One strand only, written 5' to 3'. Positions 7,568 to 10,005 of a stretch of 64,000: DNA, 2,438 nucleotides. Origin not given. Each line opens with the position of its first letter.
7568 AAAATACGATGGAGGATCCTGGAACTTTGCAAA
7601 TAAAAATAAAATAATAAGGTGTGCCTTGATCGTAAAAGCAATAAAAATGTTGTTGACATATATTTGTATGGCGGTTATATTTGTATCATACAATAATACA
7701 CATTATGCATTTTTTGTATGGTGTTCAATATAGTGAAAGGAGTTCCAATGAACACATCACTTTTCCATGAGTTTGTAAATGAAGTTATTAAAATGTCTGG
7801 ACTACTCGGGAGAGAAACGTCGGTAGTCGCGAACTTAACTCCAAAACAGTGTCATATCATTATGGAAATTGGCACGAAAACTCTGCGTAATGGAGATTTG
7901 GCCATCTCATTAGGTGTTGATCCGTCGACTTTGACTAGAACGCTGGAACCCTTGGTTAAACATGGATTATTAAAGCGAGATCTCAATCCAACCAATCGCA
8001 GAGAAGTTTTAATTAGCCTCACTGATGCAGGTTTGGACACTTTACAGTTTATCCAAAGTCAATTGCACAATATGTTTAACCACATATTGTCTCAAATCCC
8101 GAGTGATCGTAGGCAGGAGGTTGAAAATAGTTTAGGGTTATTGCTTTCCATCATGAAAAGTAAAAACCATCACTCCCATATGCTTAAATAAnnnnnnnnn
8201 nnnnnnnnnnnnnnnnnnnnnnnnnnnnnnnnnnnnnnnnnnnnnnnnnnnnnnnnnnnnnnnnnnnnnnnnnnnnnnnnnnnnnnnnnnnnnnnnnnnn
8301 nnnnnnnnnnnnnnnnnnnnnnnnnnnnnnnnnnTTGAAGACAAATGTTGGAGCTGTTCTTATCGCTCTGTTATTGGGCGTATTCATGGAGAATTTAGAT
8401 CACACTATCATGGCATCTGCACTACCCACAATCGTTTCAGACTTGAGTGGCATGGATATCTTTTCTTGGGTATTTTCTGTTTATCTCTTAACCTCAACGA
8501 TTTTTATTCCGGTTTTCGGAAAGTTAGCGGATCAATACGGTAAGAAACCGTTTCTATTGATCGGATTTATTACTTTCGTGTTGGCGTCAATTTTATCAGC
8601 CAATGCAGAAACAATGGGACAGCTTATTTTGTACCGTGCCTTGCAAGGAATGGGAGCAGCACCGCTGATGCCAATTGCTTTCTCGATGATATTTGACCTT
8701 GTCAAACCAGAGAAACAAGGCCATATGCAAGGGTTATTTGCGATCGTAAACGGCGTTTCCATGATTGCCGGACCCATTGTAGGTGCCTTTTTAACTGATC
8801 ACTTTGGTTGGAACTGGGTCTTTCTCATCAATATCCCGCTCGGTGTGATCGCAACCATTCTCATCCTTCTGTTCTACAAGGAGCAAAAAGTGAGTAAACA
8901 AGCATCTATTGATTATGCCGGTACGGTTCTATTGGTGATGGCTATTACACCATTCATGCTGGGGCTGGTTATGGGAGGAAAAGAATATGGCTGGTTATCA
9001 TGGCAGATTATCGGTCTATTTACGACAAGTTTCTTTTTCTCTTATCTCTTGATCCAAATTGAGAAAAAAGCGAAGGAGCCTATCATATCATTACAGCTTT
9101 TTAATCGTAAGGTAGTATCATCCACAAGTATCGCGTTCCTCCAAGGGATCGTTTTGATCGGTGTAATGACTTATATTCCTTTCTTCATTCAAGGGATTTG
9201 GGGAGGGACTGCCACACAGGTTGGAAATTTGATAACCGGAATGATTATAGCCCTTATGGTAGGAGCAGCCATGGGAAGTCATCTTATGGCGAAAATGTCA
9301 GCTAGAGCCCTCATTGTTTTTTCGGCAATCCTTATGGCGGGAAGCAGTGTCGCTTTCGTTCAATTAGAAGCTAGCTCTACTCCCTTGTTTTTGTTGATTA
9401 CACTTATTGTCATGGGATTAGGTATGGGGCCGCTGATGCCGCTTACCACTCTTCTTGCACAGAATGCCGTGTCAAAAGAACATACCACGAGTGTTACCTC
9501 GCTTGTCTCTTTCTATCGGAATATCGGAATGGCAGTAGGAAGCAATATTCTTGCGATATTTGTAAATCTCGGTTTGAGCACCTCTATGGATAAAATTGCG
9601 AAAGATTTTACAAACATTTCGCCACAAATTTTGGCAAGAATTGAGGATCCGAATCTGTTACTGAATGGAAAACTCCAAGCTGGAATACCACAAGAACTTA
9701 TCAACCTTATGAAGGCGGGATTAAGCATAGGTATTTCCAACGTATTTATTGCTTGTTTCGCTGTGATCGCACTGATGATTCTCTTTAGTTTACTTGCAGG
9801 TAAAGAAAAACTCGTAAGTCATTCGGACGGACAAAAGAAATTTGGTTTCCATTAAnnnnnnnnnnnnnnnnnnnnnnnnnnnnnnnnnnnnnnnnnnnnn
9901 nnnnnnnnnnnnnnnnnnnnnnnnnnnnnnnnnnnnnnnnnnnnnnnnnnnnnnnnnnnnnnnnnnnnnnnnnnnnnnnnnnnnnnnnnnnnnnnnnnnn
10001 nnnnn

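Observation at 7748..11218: MarR-controlled module with a putative haem-dependent membrane isomerase/mutase, an SDR and an efflux pump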

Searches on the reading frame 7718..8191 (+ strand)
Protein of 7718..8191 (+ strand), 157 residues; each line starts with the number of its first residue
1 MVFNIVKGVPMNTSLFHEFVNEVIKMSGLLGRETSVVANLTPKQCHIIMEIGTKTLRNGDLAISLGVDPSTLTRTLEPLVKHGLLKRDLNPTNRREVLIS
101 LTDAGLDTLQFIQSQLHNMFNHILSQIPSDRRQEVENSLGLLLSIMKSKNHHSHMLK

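Call 3: search_protein_families(library=pfam, proteins=[window:7718-8191:+], max_evalue=1)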
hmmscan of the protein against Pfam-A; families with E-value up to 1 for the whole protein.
window:7718-8191:+ (157 aa): 13 families
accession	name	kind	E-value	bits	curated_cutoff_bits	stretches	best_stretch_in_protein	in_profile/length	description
PF01047.28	MarR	-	1.1e-10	41.7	24.6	1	40-97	1-59/59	MarR family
PF13463.12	HTH_27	-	2.1e-06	28.4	22.2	1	46-105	7-68/68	Winged helix DNA-binding domain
PF12802.13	MarR_2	-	1e-05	26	27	1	39-95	2-60/61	MarR family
PF01638.23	HxlR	-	7.3e-05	23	20.8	1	45-119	8-82/91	HxlR-like helix-turn-helix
PF09339.16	HTH_IclR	-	0.00061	20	22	1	54-88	17-51/52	IclR helix-turn-helix domain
PF22381.2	Staph_reg_Sar_Rot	-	0.0025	18.3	27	1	40-105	12-78/85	Transcriptional regulator SarA/Rot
PF13545.12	HTH_Crp_2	-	0.0033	17.8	27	1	56-87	23-55/70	Crp-like helix-turn-helix domain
PF01325.25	Fe_dep_repress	-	0.0036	17.9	26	1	52-86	19-53/60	Iron dependent repressor, N-terminal DNA binding domain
PF25213.1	HVO_A0261_N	-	0.0041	17.4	35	1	43-88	12-57/86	HVO_A0261 N-terminal domain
PF12840.13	HTH_20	-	0.0054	17.1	27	1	61-86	24-49/51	Helix-turn-helix domain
PF14277.12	DUF4364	-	0.046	14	26.9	1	71-151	35-112/162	Domain of unknown function (DUF4364)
PF13412.12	HTH_24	-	0.14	12.2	21.9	1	58-86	20-48/48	Winged helix-turn-helix DNA-binding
PF19932.4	DUF6395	-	0.21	12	25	1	100-151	116-167/174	Family of unknown function (DUF6395)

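Call 4: search_protein_families(library=ncbifam, proteins=[window:7718-8191:+], max_evalue=1)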
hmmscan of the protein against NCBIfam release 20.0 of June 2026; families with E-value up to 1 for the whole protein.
window:7718-8191:+ (157 aa): 23 families
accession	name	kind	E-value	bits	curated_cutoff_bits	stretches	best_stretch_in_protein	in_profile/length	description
NF052438.1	TransRegRv0880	equivalog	1.8e-09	37.5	220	1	56-148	49-141/143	Rv0880 family HTH-type transcriptional regulator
NF038251.1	AdcR_fam_Zn_TF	equivalog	8.8e-09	35.7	175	1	29-108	24-102/143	zinc-dependent MarR family transcriptional regulator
NF045593.1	bilirub_TF_BilQ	equivalog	1.7e-08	34.3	125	1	58-138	47-127/135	bilirubin utilization transcriptional regulator BilQ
NF050133.1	TransRegFabT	equivalog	1.3e-07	32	200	1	33-142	20-130/138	fatty acid biosynthesis transcriptional regulator FabT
NF041230.1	BagL_FevM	exception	1.4e-07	31.6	230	1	39-123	37-122/145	MarR family transcriptional regulator BagL/FevM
NF008565.1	PRK11512.1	equivalog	9.1e-07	29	240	1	40-109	38-108/144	multiple antibiotic resistance transcriptional regulator MarR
NF002926.0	PRK03573.1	equivalog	1.7e-06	28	120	1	59-136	50-127/144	transcriptional regulator SlyA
TIGR02337.1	HpaR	equivalog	1.9e-06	27.7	121.2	1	38-137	24-124/130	homoprotocatechuate degradation operon regulator HpaR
NF008122.0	PRK10870.1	equivalog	3.2e-05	23.7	157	1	54-151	70-167/176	transcriptional repressor MprA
NF053777.1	Saro0803TransReg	equivalog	6.7e-05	22.6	200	1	36-119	31-115/140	Saro_0803 family transcriptional regulator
NF047395.1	TransRegLtdR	equivalog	0.00023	20.9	250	1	38-120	48-130/166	transcriptional regulator LdtR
NF053814.1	teico_TcaR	equivalog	0.0013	18.8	170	1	14-146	10-142/151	MarR family transcriptional regulator TcaR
TIGR01889.1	Staph_reg_Sar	paralog_domain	0.0076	16.5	62.6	1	60-118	48-106/109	staphylococcal accessory regulator family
NF008273.0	PRK11050.1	equivalog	0.024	14.3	153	1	54-106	53-99/156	manganese-binding transcriptional regulator MntR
NF045560.1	aroma_sacti_dom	domain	0.025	14.8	30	1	75-117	2-43/52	aroma-sacti cluster domain-containing protein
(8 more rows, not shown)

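Call 104: search_solved_structures(query=window:7748-8191:+, max_evalue=0.00001)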
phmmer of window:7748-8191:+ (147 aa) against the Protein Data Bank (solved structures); distinct sequences matched with E-value up to 0.00001: 5.
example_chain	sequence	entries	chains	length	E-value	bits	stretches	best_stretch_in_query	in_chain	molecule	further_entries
2a61_A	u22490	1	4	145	7.2e-08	35.9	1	6-137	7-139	transcriptional regulator Tm0710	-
3tgn_A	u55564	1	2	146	9.7e-08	35.5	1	8-98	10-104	Adc operon repressor AdcR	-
3bpv_A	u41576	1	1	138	3.8e-06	30.3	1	20-103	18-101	Transcriptional regulator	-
3bpx_A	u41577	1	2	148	4.5e-06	30.1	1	19-103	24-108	Transcriptional regulator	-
2nyx_A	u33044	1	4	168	6.6e-06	29.6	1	45-121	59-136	Probable transcriptional regulatory protein, Rv1404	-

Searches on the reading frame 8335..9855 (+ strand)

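Call 3: search_protein_families(library=pfam, proteins=[window:8335-9855:+], max_evalue=1)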
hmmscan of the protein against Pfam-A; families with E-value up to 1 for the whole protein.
window:8335-9855:+ (506 aa): 5 families
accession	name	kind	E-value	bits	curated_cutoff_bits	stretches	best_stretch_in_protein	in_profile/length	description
PF07690.21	MFS_1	-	5.9e-53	180.4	33.4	1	12-402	1-346/347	Major Facilitator Superfamily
PF06609.19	TRI12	-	1e-15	57.7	23.2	1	23-271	60-323/599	Fungal trichothecene efflux pump (TRI12)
PF00083.30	Sugar_tr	-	2e-07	30.7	22.3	2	43-179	48-190/452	Sugar (and other) transporter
PF05977.19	MFS_3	-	0.00057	18.9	27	1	61-189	65-197/524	Transmembrane secretion effector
PF03137.26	OATP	-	0.0013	17.6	25.8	3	96-155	135-194/545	Organic Anion Transporter Polypeptide (OATP) family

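Call 4: search_protein_families(library=ncbifam, proteins=[window:8335-9855:+], max_evalue=1)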
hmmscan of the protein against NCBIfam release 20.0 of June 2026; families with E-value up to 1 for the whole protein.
window:8335-9855:+ (506 aa): 77 families (the best 25 are shown)
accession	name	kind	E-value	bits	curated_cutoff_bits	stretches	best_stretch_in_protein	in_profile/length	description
TIGR00711.1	efflux_EmrB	subfamily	3.3e-71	240.5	230.2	1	8-483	3-481/485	DHA2 family efflux MFS transporter permease subunit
NF040895.2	MFS_effux_SdrM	equivalog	3.8e-49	168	550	1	7-417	6-411/441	multidrug efflux MFS transporter SdrM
NF000095.1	tet_MFS_OtrB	exception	5.7e-47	160.5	999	1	8-407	27-434/563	oxytetracycline resistance efflux MFS transporter OtrB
NF000009.1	tet_MFS_Tcr3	exception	4.7e-44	150.8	1000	1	7-407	31-439/512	tetracycline efflux MFS transporter Tcr3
NF000391.1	EmrB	exception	2.1e-43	148.7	925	1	7-484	11-491/501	multidrug efflux MFS transporter permease subunit EmrB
NF000025.1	MFS_efflux_tcmA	exception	1.8e-37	129.3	999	1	8-438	27-461/538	tetracenomycin C efflux MFS transporter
NF007799.0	PRK10504.1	subfamily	1.1e-33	116.8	426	1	10-411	13-414/471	multidrug transporter subunit MdtD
NF012180.1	tet_MFS_43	exception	1.2e-33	116.8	999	1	9-416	23-433/484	tetracycline efflux MFS transporter Tet(43)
NF011571.1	PRK14995.1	subfamily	5e-32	111.3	701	1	12-485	11-488/493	SmvA family efflux MFS transporter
TIGR00880.1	2_A_01_02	superfamily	2.4e-27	95.8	131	1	46-183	3-140/141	multidrug resistance protein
NF033896.2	MFS_LfrA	equivalog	2e-25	89.4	825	1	9-408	22-422/504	efflux MFS transporter LfrA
NF000089.1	qac_MFS_AB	exception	7.3e-24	84.4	900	1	8-394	20-410/514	QacA/B family quaternary ammonium compound efflux MFS transporter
NF040856.1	FexB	exception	9.3e-24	84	950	1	9-410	15-420/469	chloramphenicol/florfenicol efflux MFS transporter FexB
TIGR00710.1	efflux_Bcr_CflA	subfamily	1.8e-23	83.6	200.9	1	10-190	6-189/385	Bcr/CflA family efflux MFS transporter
NF012169.0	qepA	equivalog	2e-22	79.5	1075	1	8-414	24-423/511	fluoroquinolone efflux MFS transporter QepA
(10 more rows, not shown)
